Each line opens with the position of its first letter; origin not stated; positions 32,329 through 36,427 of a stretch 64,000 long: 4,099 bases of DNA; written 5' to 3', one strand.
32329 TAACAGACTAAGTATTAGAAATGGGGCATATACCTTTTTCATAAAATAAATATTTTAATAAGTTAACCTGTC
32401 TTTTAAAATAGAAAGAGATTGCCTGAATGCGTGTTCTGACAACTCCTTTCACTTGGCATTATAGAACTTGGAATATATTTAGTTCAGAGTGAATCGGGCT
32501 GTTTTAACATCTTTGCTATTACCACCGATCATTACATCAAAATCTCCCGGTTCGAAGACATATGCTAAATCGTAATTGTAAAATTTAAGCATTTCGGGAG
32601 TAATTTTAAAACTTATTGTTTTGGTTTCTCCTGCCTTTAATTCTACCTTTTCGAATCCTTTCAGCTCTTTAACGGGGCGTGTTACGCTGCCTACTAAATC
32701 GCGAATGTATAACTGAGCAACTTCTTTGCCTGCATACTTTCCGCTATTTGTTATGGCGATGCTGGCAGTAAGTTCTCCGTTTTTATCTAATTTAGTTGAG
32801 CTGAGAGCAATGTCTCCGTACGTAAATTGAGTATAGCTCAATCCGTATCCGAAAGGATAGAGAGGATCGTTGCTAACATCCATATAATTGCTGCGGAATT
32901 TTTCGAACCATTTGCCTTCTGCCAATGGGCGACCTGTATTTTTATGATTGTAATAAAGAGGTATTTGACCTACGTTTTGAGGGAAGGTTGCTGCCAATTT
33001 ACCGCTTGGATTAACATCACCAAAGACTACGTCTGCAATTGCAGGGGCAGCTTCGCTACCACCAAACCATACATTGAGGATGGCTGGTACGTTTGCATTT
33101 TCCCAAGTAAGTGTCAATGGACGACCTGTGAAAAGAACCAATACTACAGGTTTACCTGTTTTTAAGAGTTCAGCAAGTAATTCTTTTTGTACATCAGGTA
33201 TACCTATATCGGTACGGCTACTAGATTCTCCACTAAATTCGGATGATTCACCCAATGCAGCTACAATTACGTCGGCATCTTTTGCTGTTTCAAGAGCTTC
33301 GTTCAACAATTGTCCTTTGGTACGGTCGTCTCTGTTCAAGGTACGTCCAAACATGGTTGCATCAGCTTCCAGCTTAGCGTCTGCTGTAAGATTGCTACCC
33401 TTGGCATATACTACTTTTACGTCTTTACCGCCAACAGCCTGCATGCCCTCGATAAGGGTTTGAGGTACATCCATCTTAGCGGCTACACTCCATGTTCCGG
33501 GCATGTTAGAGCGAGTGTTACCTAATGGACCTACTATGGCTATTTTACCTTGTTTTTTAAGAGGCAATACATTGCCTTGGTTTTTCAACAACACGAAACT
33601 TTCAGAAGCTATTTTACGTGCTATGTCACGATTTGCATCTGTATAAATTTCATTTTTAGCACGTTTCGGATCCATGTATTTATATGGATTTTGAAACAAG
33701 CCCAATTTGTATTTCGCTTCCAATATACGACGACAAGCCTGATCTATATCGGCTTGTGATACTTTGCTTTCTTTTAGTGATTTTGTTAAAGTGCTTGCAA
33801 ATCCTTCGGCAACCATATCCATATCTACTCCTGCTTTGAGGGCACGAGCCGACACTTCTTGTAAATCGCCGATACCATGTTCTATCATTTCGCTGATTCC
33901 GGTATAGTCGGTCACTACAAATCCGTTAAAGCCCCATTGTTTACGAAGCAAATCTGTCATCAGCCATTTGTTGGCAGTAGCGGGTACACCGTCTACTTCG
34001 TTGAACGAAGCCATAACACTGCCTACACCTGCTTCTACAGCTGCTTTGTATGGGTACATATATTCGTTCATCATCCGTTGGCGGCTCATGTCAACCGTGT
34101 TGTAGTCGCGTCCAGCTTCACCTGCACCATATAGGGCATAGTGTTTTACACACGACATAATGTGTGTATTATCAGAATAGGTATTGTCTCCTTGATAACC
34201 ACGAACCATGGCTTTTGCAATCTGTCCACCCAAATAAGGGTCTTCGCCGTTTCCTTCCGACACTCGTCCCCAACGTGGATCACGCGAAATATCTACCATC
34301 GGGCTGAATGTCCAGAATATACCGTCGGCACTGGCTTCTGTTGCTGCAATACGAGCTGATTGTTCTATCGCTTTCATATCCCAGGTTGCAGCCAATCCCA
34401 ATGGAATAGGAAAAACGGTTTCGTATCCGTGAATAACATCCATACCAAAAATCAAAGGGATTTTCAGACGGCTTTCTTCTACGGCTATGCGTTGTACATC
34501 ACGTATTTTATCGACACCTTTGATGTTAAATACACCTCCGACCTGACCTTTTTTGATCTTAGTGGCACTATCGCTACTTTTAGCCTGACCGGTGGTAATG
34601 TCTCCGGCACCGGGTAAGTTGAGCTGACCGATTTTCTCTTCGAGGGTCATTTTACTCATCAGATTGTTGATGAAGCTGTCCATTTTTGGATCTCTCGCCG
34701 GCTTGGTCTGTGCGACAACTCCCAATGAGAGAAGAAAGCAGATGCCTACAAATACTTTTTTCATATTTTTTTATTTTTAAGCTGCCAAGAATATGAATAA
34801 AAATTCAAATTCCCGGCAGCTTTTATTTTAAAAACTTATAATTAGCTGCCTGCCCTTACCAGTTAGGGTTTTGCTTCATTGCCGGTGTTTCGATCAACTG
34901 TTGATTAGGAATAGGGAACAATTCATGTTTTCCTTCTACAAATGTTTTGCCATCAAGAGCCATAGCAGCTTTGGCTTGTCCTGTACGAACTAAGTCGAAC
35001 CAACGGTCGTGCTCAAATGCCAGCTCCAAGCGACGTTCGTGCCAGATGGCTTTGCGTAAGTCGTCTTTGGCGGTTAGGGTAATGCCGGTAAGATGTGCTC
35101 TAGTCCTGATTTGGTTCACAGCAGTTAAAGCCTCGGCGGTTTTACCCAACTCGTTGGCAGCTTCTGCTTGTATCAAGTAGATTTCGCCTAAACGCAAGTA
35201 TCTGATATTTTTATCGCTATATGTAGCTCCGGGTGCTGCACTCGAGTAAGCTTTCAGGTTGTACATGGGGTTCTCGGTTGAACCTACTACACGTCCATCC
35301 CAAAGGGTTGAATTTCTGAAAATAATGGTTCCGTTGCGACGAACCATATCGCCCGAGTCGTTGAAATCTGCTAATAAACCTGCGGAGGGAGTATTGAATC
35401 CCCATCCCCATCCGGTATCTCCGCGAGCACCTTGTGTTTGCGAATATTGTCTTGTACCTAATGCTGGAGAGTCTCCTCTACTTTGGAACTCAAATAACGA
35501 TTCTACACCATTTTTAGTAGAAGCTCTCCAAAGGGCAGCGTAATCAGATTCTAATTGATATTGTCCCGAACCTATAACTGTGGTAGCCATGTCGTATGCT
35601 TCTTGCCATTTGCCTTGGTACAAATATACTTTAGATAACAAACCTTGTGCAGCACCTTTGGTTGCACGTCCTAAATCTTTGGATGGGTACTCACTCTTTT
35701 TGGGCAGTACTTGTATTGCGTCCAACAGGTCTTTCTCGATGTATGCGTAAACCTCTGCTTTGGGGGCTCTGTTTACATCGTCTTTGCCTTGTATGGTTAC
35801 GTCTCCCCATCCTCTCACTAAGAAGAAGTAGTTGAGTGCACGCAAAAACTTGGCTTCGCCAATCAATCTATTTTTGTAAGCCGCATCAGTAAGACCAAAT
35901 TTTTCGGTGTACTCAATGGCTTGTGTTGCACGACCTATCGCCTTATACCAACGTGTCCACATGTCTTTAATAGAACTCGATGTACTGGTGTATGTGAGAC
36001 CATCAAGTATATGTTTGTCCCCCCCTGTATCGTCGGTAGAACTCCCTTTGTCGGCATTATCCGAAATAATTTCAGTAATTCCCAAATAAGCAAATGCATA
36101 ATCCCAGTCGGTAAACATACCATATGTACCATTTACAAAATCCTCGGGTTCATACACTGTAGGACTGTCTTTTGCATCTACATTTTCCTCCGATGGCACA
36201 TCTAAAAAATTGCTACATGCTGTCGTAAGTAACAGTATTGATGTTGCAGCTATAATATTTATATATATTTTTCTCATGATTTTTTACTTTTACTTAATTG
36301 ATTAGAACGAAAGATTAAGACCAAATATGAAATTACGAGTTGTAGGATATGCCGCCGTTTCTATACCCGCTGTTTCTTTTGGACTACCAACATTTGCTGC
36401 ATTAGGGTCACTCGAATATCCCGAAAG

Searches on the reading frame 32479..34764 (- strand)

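Call 23: search_protein_families(library=pfam, proteins=[window:32479-34764:-], max_evalue=0.001)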
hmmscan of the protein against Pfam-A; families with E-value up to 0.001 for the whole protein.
window:32479-34764:- (761 aa): 3 families
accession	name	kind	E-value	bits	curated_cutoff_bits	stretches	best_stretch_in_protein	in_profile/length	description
PF00933.27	Glyco_hydro_3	-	2.4e-82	277.3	27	1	40-349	1-315/316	Glycosyl hydrolase family 3 N terminal domain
PF01915.27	Glyco_hydro_3_C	-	3.3e-55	187.6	31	1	391-644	2-200/200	Glycosyl hydrolase family 3 C-terminal domain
PF14310.12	Fn3-like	-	1.4e-25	89.6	25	1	681-750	1-71/71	Fibronectin type III-like domain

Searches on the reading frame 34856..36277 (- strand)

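Call 23: search_protein_families(library=pfam, proteins=[window:34856-36277:-], max_evalue=0.001)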
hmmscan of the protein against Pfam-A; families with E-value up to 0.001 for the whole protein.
window:34856-36277:- (473 aa): 2 families
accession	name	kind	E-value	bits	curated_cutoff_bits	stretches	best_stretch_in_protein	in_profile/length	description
PF07980.17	SusD_RagB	-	2.7e-32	113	23.1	1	342-473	137-297/297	SusD family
PF14322.12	SusD-like_3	-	2.6e-22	80.4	27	1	70-219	43-191/191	Starch-binding associating with outer membrane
